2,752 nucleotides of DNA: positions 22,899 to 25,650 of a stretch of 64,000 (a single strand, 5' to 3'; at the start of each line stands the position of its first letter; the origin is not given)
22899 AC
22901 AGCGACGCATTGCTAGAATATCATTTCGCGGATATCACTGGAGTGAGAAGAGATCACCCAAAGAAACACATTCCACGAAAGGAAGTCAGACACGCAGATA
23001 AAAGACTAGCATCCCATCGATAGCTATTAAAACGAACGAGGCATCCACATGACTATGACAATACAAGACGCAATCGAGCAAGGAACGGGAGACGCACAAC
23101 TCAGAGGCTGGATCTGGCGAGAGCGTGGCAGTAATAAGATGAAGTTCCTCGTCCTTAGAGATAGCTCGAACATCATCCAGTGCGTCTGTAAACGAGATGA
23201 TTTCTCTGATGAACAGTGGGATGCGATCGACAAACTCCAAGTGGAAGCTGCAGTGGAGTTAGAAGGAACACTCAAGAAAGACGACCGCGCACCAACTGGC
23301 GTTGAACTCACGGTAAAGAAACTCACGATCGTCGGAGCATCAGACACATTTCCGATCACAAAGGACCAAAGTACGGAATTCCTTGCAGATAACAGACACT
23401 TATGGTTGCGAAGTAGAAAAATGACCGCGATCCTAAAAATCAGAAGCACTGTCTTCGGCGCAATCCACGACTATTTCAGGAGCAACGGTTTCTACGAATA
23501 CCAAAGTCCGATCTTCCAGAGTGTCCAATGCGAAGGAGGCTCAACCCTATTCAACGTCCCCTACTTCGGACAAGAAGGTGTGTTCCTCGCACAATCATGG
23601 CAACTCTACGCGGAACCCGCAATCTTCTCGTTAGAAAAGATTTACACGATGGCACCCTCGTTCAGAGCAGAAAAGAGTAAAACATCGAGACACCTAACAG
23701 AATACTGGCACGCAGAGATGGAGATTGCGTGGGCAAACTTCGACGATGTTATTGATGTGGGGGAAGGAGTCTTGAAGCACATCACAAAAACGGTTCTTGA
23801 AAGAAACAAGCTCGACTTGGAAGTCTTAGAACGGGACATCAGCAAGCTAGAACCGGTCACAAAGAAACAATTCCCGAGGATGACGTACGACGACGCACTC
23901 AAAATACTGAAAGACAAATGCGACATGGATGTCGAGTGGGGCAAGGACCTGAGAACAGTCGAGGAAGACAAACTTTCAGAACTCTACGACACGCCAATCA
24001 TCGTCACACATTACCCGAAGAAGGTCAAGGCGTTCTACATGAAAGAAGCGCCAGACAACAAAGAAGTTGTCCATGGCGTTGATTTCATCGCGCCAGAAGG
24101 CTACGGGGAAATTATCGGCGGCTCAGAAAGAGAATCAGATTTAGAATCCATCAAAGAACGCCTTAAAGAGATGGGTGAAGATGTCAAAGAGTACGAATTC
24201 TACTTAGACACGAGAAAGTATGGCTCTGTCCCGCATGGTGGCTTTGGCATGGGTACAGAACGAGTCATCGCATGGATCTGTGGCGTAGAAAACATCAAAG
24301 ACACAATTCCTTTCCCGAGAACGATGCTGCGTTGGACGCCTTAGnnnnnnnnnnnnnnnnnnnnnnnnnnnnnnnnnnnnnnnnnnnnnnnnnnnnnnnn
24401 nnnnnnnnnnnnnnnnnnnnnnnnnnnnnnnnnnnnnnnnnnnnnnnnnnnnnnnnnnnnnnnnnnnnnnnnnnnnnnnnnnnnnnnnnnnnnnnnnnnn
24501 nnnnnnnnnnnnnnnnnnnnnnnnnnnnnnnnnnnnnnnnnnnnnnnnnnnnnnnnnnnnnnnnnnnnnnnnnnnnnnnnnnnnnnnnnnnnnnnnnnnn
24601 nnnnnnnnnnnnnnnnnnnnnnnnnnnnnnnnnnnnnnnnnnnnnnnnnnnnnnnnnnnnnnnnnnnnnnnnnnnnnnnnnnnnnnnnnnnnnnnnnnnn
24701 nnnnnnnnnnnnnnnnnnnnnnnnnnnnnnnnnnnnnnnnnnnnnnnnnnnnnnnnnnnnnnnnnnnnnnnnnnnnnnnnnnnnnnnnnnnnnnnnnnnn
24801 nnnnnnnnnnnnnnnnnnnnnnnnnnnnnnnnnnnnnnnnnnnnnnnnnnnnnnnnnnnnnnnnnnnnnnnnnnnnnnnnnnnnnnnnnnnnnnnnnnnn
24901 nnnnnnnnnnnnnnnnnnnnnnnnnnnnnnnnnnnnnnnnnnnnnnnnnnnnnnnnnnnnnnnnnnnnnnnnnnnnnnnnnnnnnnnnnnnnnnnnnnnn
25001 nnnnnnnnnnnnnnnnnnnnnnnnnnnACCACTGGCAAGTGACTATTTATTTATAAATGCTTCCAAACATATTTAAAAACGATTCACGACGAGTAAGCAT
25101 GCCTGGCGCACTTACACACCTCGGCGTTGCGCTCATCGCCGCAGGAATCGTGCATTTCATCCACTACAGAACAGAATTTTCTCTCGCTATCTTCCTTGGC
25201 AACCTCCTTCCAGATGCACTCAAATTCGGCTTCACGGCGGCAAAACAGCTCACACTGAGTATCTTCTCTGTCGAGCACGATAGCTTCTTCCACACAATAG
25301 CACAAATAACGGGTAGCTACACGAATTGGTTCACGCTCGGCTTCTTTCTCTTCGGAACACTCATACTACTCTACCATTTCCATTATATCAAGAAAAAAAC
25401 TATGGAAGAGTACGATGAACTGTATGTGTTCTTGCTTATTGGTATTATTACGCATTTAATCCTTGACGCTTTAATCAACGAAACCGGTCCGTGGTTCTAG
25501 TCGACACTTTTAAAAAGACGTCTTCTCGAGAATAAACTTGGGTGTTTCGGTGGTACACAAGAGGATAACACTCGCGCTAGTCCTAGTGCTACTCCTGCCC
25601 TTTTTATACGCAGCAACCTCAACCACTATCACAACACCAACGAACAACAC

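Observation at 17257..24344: Asparagine-themed supercluster: AsnC-type regulator, asparaginase, tRNA-Asn, asnB, orphan ORF and asnS (with aspS and ybaK just upstream)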

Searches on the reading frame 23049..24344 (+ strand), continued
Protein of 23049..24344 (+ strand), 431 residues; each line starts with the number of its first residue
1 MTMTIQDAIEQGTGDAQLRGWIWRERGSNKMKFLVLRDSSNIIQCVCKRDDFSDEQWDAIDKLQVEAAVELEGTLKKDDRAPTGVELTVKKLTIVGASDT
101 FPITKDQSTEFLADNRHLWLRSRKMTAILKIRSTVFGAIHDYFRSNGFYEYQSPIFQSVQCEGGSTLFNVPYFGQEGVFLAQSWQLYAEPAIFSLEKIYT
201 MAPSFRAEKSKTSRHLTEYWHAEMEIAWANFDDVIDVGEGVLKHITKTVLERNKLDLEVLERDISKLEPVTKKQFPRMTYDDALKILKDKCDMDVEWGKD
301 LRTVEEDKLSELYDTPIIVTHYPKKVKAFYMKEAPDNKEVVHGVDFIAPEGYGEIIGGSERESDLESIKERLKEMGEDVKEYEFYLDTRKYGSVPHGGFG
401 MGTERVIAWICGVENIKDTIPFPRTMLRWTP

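Call 104: search_protein_families(library=ncbifam, proteins=[L004:6718-8094:+, L004:8094-9488:+, L004:9478-9960:+, L008:1490-2932:+, L008:2932-4356:+, L056:5099-6418:+, L056:6396-7796:+, L004:4757-6205:+], max_evalue=1e-10)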
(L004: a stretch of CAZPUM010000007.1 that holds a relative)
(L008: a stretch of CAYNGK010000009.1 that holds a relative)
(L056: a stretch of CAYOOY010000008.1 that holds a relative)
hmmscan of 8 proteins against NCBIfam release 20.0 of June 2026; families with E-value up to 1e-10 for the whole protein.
L004:6718-8094:+ (459 aa): 26 families (the best 25 are shown)
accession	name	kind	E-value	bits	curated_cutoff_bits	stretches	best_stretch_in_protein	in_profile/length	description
TIGR00132.1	gatA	equivalog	3.1e-125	418.6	481.1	1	12-456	13-461/466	Asp-tRNA(Asn)/Glu-tRNA(Gln) amidotransferase subunit GatA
NF005517.0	PRK07139.1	equivalog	2.3e-75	254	546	1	31-453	11-427/439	amidase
NF005565.0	PRK07235.1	subfamily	5.4e-61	206.8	545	1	33-456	62-498/506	amidase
NF006631.0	PRK09201.1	equivalog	4.4e-57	193.8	461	1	14-239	26-250/466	AtzE family amidohydrolase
NF005688.0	PRK07488.1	equivalog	8.4e-55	186.5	532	1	12-440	28-447/474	indoleacetamide hydrolase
TIGR02715.1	amido_AtzE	subfamily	1.7e-53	182.2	425.75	1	15-233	20-237/452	AtzE family amidohydrolase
NF005460.0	PRK07056.1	subfamily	1.4e-49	169.3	447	1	13-283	26-298/457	amidase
NF006169.0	PRK08310.1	equivalog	1.1e-47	163.3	391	1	48-230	15-196/395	amidase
NF006043.0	PRK08186.1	subfamily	2e-45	155.4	487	1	12-248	24-257/600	allophanate hydrolase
TIGR02713.1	allophanate_hyd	equivalog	7.5e-45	153.5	511.05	1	33-247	5-221/563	allophanate hydrolase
NF006006.0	PRK08137.1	equivalog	1.8e-44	152.5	534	1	14-450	53-502/529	amidase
NF004815.0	PRK06169.1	equivalog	4.8e-44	150.7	506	1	12-282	27-306/471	amidase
NF004766.0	PRK06102.1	equivalog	2e-43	149.1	559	1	12-281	25-292/455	amidase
NF004622.0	PRK05962.1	equivalog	8.4e-41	140.2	463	1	21-455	14-424/431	amidase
NF005687.0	PRK07487.1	subfamily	4.7e-40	137.8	428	1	13-285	26-305/468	amidase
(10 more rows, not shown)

L004:8094-9488:+ (465 aa): 9 families
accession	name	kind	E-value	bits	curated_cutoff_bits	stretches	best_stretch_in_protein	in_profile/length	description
NF004012.0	PRK05477.1-2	equivalog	1.2e-156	522.3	338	1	2-463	5-479/481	Asp-tRNA(Asn)/Glu-tRNA(Gln) amidotransferase subunit GatB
TIGR00133.1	gatB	equivalog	6.9e-145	483.2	314.8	1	2-462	5-480/481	Asp-tRNA(Asn)/Glu-tRNA(Gln) amidotransferase subunit GatB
NF004014.0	PRK05477.1-4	equivalog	8.5e-128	427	414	1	3-461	5-473/475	Asp-tRNA(Asn)/Glu-tRNA(Gln) amidotransferase subunit GatB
NF004011.1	PRK05477.1-1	equivalog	3e-115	385.7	680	1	3-462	5-473/475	Asp-tRNA(Asn)/Glu-tRNA(Gln) amidotransferase subunit GatB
NF004015.0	PRK05477.1-5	equivalog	2.6e-113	379.2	628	1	3-461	17-485/488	Asp-tRNA(Asn)/Glu-tRNA(Gln) amidotransferase subunit GatB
NF004013.0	PRK05477.1-3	equivalog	6.6e-102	341.6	653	1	5-461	21-498/501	Asp-tRNA(Asn)/Glu-tRNA(Gln) amidotransferase subunit GatB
NF003107.0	PRK04028.1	equivalog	2e-50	171.8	456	2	232-463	401-625/630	Glu-tRNA(Gln) amidotransferase subunit GatE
TIGR00134.1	gatE_arch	equivalog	9e-35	120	319.55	2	241-463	405-619/622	Glu-tRNA(Gln) amidotransferase subunit GatE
NF011291.0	PRK14703.1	equivalog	1.9e-24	86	681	1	277-461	587-766/769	glutamine--tRNA ligase/YqeY domain fusion protein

L004:9478-9960:+ (161 aa): 1 family
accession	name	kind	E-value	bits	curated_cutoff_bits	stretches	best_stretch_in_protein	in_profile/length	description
TIGR00011.1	YbaK_EbsC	equivalog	9.3e-19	67.7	153.25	1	13-156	6-150/152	Cys-tRNA(Pro) deacylase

L008:1490-2932:+ (481 aa): 26 families (the best 25 are shown)
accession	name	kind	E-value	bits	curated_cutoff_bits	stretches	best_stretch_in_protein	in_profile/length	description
TIGR00132.1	gatA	equivalog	8.7e-111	370.9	481.1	1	8-467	5-462/466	Asp-tRNA(Asn)/Glu-tRNA(Gln) amidotransferase subunit GatA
NF005565.0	PRK07235.1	subfamily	2.4e-60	204.7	545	1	41-459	66-491/506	amidase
NF005517.0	PRK07139.1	equivalog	3.2e-58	197.5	546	1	60-462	34-426/439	amidase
TIGR02715.1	amido_AtzE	subfamily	1.4e-57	195.7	425.75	1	14-460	15-439/452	AtzE family amidohydrolase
NF006631.0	PRK09201.1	equivalog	2.3e-57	194.8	461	1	15-467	23-450/466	AtzE family amidohydrolase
NF005688.0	PRK07488.1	equivalog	8.4e-52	176.6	532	1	17-470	29-467/474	indoleacetamide hydrolase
NF006169.0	PRK08310.1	equivalog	8.9e-51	173.5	391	2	53-271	16-231/395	amidase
NF005460.0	PRK07056.1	subfamily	1e-44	153.3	447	1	15-293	24-298/457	amidase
NF006043.0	PRK08186.1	subfamily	4.8e-43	147.5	487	1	13-288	21-292/600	allophanate hydrolase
NF004815.0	PRK06169.1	equivalog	4.5e-41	140.9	506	1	19-351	30-362/471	amidase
NF004816.0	PRK06170.1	equivalog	1.1e-40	139.7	503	1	43-461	56-474/493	amidase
NF004622.0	PRK05962.1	equivalog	5.3e-40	137.5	463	1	16-289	5-269/431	amidase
NF005450.0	PRK07042.1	equivalog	2.8e-39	134.9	458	1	38-295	46-302/464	amidase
NF005687.0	PRK07487.1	subfamily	3.7e-39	134.8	428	1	22-460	31-448/468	amidase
TIGR02713.1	allophanate_hyd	equivalog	4.5e-38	131.1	511.05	1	42-262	11-230/563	allophanate hydrolase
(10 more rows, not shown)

L008:2932-4356:+ (475 aa): 9 families
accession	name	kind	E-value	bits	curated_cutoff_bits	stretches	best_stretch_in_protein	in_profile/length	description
NF004012.0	PRK05477.1-2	equivalog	5.2e-144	480.6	338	1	8-471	6-478/481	Asp-tRNA(Asn)/Glu-tRNA(Gln) amidotransferase subunit GatB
TIGR00133.1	gatB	equivalog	3.1e-129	431.6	314.8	1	7-470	5-479/481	Asp-tRNA(Asn)/Glu-tRNA(Gln) amidotransferase subunit GatB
NF004014.0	PRK05477.1-4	equivalog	4.3e-118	395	414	1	10-466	7-469/475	Asp-tRNA(Asn)/Glu-tRNA(Gln) amidotransferase subunit GatB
NF004011.1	PRK05477.1-1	equivalog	3e-99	332.9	680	1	9-468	6-470/475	Asp-tRNA(Asn)/Glu-tRNA(Gln) amidotransferase subunit GatB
NF004013.0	PRK05477.1-3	equivalog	4.1e-99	332.3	653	1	10-471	21-499/501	Asp-tRNA(Asn)/Glu-tRNA(Gln) amidotransferase subunit GatB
NF004015.0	PRK05477.1-5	equivalog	2.7e-97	326.4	628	1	8-470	17-485/488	Asp-tRNA(Asn)/Glu-tRNA(Gln) amidotransferase subunit GatB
NF003107.0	PRK04028.1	equivalog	1e-35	123.2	456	2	239-468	402-621/630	Glu-tRNA(Gln) amidotransferase subunit GatE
TIGR00134.1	gatE_arch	equivalog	7.9e-29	100.3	319.55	1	270-465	424-612/622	Glu-tRNA(Gln) amidotransferase subunit GatE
NF011291.0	PRK14703.1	equivalog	2.2e-24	85.7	681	1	296-471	597-767/769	glutamine--tRNA ligase/YqeY domain fusion protein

L056:5099-6418:+ (440 aa): 26 families (the best 25 are shown)
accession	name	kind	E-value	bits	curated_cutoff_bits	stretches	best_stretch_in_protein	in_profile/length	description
TIGR00132.1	gatA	equivalog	2.7e-127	425.3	481.1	1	22-436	55-463/466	Asp-tRNA(Asn)/Glu-tRNA(Gln) amidotransferase subunit GatA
NF005565.0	PRK07235.1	subfamily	5.6e-76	256.2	545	1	30-438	93-502/506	amidase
NF005517.0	PRK07139.1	equivalog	2.1e-69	234.4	546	1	14-436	25-432/439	amidase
NF006631.0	PRK09201.1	equivalog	1.8e-60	205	461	1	33-435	80-453/466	AtzE family amidohydrolase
TIGR02715.1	amido_AtzE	subfamily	7.4e-59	199.9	425.75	2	38-262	78-295/452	AtzE family amidohydrolase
NF004815.0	PRK06169.1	equivalog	2.6e-51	174.6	506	2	30-254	80-300/471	amidase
NF005688.0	PRK07488.1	equivalog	3.2e-51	174.7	532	1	30-434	80-463/474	indoleacetamide hydrolase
NF006006.0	PRK08137.1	equivalog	5.2e-46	157.5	534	1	30-437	106-511/529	amidase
NF005460.0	PRK07056.1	subfamily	1.2e-42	146.4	447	1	29-249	78-283/457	amidase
NF005686.0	PRK07486.1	subfamily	1.8e-42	145.7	465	1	31-252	86-305/486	amidase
NF005687.0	PRK07487.1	subfamily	1.2e-41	143.1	428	1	34-434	82-453/468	amidase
NF005450.0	PRK07042.1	equivalog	2.1e-40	138.6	458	1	31-249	78-285/464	amidase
NF006169.0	PRK08310.1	equivalog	7.3e-40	137.6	391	2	31-199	32-194/395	amidase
NF004816.0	PRK06170.1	equivalog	4.1e-38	131.3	503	1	30-436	81-481/493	amidase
NF004622.0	PRK05962.1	equivalog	1e-36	126.7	463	1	28-435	56-426/431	amidase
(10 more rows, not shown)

L056:6396-7796:+ (467 aa): 9 families
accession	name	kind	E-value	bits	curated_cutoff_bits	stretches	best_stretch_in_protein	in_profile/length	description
NF004012.0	PRK05477.1-2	equivalog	6.4e-155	516.6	338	1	9-465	3-476/481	Asp-tRNA(Asn)/Glu-tRNA(Gln) amidotransferase subunit GatB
TIGR00133.1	gatB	equivalog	1.1e-145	485.8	314.8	1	10-466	4-479/481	Asp-tRNA(Asn)/Glu-tRNA(Gln) amidotransferase subunit GatB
NF004014.0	PRK05477.1-4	equivalog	2.2e-124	415.8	414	1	11-465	4-472/475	Asp-tRNA(Asn)/Glu-tRNA(Gln) amidotransferase subunit GatB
NF004015.0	PRK05477.1-5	equivalog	7.7e-105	351.3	628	1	11-465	16-484/488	Asp-tRNA(Asn)/Glu-tRNA(Gln) amidotransferase subunit GatB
NF004011.1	PRK05477.1-1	equivalog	8.9e-104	347.9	680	1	11-464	4-470/475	Asp-tRNA(Asn)/Glu-tRNA(Gln) amidotransferase subunit GatB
NF004013.0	PRK05477.1-3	equivalog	7e-100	334.9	653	1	7-466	14-499/501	Asp-tRNA(Asn)/Glu-tRNA(Gln) amidotransferase subunit GatB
NF003107.0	PRK04028.1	equivalog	4e-52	177.5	456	2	58-236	94-264/630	Glu-tRNA(Gln) amidotransferase subunit GatE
TIGR00134.1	gatE_arch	equivalog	8.6e-40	136.6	319.55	2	269-465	424-616/622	Glu-tRNA(Gln) amidotransferase subunit GatE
NF011291.0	PRK14703.1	equivalog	8.1e-26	90.5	681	1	292-465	596-765/769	glutamine--tRNA ligase/YqeY domain fusion protein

L004:4757-6205:+ (483 aa): 15 families
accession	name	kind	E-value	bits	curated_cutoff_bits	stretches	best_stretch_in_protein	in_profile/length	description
NF001750.0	PRK00476.1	equivalog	4.2e-204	679.2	443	2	22-315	2-297/590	aspartate--tRNA ligase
TIGR00459.1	aspS_bact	equivalog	4e-183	609.9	373.85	2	24-315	2-292/586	aspartate--tRNA ligase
NF009460.0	PRK12820.1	equivalog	4.6e-139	464.7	1379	2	27-314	24-324/723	bifunctional aspartyl-tRNA synthetase/aspartyl/glutamyl-tRNA amidotransferase subunit C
NF003483.0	PRK05159.1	equivalog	3e-70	237.3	353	1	23-452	2-433/438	aspartate--tRNA(Asn) ligase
TIGR00458.1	aspS_nondisc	equivalog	8.9e-67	225.9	368.4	1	31-452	5-423/428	aspartate--tRNA(Asn) ligase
NF001756.1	PRK00484.1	subfamily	1.7e-43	149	468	2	32-285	45-292/488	lysine--tRNA ligase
TIGR00499.1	lysS_bact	equivalog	9.4e-42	143.3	427.6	1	27-288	42-299/496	lysine--tRNA ligase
TIGR00457.1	asnS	equivalog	2.3e-37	128.9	342.6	1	34-286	12-267/455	asparagine--tRNA ligase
NF003037.0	PRK03932.1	equivalog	2e-35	122.7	414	1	32-285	10-264/451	asparagine--tRNA ligase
NF009101.0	PRK12445.1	subfamily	7.8e-30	103.9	1026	1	40-285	67-307/505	lysine--tRNA ligase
NF002821.0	PRK02983.1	equivalog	4e-29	101.3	742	1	24-276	645-892/1102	bifunctional lysylphosphatidylglycerol synthetase/lysine--tRNA ligase LysX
TIGR00462.1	genX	equivalog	9.6e-22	77.8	286.9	1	162-306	1-144/304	EF-P lysine aminoacylase EpmA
NF006828.0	PRK09350.1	equivalog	2.8e-19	69.6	264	1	158-451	12-323/325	elongation factor P--(R)-beta-lysine ligase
NF005054.0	PRK06462.1-4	equivalog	1.1e-13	51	309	1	145-450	8-310/318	asparagine synthetase A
NF005052.0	PRK06462.1-1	equivalog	2.6e-13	49.8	368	0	136-286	23-176/353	asparagine synthetase A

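Call 106: search_protein_families(library=pfam, proteins=[L026:4499-6709:+, L032:8456-10321:+, L020:1331-3040:+], max_evalue=0.001)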
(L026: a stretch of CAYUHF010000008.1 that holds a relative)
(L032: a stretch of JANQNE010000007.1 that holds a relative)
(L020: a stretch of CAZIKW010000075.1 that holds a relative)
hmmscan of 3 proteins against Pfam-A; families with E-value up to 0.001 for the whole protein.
L026:4499-6709:+ (737 aa): 4 families
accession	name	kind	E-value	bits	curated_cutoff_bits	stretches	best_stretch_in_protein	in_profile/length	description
PF00152.25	tRNA-synt_2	-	1.9e-112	375.7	25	1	122-554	2-308/308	tRNA synthetases class II (D, K and N)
PF04073.20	tRNA_edit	-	1.7e-30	106.1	25.5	1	608-727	1-123/123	Aminoacyl-tRNA editing domain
PF02938.19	GAD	-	1e-21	77.4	23.4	1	311-402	1-95/95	GAD domain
PF01336.31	tRNA_anti-codon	-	8.9e-18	64.4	27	1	19-104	1-75/75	OB-fold nucleic acid binding domain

L032:8456-10321:+ (622 aa): 3 families
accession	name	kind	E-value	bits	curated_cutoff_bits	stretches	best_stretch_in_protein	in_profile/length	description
PF00152.25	tRNA-synt_2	-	8.4e-117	390.1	25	1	163-592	3-308/308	tRNA synthetases class II (D, K and N)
PF02938.19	GAD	-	2e-17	63.6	23.4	1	364-439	18-95/95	GAD domain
PF01336.31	tRNA_anti-codon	-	1.5e-15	57.3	27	1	63-144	1-75/75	OB-fold nucleic acid binding domain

L020:1331-3040:+ (570 aa): 3 families
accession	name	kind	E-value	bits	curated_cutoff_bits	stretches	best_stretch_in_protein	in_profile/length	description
PF00152.25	tRNA-synt_2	-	2e-113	379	25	1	114-543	2-308/308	tRNA synthetases class II (D, K and N)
PF02938.19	GAD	-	2.1e-20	73.2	23.4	1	303-390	5-95/95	GAD domain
PF01336.31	tRNA_anti-codon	-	5.5e-17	61.9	27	1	19-98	1-75/75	OB-fold nucleic acid binding domain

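Call 117: find_encoding_contigs(protein=P0010, flank=4000, max_places=2)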
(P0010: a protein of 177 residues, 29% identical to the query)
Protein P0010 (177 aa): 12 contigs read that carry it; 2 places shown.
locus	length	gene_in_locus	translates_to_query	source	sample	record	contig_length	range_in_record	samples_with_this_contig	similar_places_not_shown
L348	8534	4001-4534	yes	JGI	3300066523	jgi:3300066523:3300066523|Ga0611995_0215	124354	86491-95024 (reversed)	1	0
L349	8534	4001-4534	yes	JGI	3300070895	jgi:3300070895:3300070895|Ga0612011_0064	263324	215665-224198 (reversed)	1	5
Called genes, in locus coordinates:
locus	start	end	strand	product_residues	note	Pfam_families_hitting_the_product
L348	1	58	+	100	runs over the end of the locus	PF00117:GATase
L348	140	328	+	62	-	-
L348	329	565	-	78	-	-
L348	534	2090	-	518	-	PF03193:RsgA_GTPase (faint), PF02463:SMC_N (weak), PF00005:ABC_tran, PF13304:AAA_21 (faint), PF00005:ABC_tran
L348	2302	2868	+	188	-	PF01928:CYTH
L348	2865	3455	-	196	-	PF05057:DUF676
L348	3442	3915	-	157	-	PF13404:HTH_AsnC-type, PF13412:HTH_24, PF01037:AsnC_trans_reg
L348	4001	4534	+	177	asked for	-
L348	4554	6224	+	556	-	PF13522:GATase_6, PF13537:GATase_7, PF12481:DUF3700, PF00733:Asn_synthase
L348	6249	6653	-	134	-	PF18936:DUF5684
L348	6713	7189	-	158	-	-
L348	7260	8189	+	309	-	-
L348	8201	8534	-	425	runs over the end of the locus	PF13624:SurA_N_3, PF09312:SurA_N, PF13145:Rotamase_2, PF13616:Rotamase_3, PF00639:Rotamase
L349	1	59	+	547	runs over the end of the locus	PF06418:CTP_synth_N, PF00117:GATase, PF07722:Peptidase_C26 (weak)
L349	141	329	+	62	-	-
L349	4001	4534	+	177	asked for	-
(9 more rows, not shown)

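Call 118: find_encoding_contigs(protein=P0017, flank=4000, max_places=2)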
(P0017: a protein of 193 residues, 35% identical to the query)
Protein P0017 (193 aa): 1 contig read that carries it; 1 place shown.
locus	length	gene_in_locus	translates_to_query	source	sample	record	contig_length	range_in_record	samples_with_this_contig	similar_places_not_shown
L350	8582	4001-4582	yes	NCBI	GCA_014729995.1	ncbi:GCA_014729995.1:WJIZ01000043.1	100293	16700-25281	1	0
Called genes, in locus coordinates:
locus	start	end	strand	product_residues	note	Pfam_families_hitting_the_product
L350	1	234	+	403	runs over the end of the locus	PF01702:TGT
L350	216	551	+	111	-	PF12674:Zn_ribbon_2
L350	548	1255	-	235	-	PF02592:Vut_1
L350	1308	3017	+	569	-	PF12869:tRNA_anti-like (weak), PF01336:tRNA_anti-codon, PF00152:tRNA-synt_2, PF02938:GAD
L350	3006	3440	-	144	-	PF13527:Acetyltransf_9 (faint), PF00583:Acetyltransf_1, PF13673:Acetyltransf_10, PF13508:Acetyltransf_7, PF08445:FR47 (weak)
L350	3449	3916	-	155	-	PF13404:HTH_AsnC-type, PF13412:HTH_24, PF01037:AsnC_trans_reg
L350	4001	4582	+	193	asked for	-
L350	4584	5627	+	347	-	PF03590:AsnA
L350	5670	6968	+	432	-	PF01336:tRNA_anti-codon, PF00152:tRNA-synt_2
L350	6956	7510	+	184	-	PF01725:Ham1p_like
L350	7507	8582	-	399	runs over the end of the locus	PF00149:Metallophos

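Call 119: find_encoding_contigs(protein=P0032, flank=4000, max_places=2)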
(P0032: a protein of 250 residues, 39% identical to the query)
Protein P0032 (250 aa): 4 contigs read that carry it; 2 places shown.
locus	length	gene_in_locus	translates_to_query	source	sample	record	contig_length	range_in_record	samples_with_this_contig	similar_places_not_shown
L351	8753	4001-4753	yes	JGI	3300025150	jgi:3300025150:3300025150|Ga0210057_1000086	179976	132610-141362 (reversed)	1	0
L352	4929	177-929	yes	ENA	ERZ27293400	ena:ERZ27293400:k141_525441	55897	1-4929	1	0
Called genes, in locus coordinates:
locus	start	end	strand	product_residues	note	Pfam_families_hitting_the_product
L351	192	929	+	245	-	-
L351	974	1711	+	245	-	-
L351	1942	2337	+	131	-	-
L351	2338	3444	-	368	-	PF01702:TGT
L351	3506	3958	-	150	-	PF13404:HTH_AsnC-type, PF13412:HTH_24, PF01037:AsnC_trans_reg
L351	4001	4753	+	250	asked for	-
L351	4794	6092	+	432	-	PF01336:tRNA_anti-codon, PF00152:tRNA-synt_2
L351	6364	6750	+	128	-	PF07681:DoxX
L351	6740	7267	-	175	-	PF01596:Methyltransf_3, PF13578:Methyltransf_24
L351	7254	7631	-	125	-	-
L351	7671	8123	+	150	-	-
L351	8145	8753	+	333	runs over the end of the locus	PF01142:TruD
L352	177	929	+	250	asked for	-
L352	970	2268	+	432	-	PF01336:tRNA_anti-codon, PF00152:tRNA-synt_2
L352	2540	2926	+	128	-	PF07681:DoxX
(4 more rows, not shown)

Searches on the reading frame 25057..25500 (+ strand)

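Call 88: search_protein_families(library=pfam, proteins=[window:25057-25500:+], max_evalue=0.01)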
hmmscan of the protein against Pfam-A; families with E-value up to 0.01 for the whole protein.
window:25057-25500:+ (147 aa): 2 families
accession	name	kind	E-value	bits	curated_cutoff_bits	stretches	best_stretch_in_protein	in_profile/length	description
PF04307.19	YdjM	-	7.4e-05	22.7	29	1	17-147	3-116/176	YdjM inner membrane protein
PF00882.24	Zn_dep_PLPC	-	0.00066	20.1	26.8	1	38-138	22-94/167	Zinc dependent phospholipase C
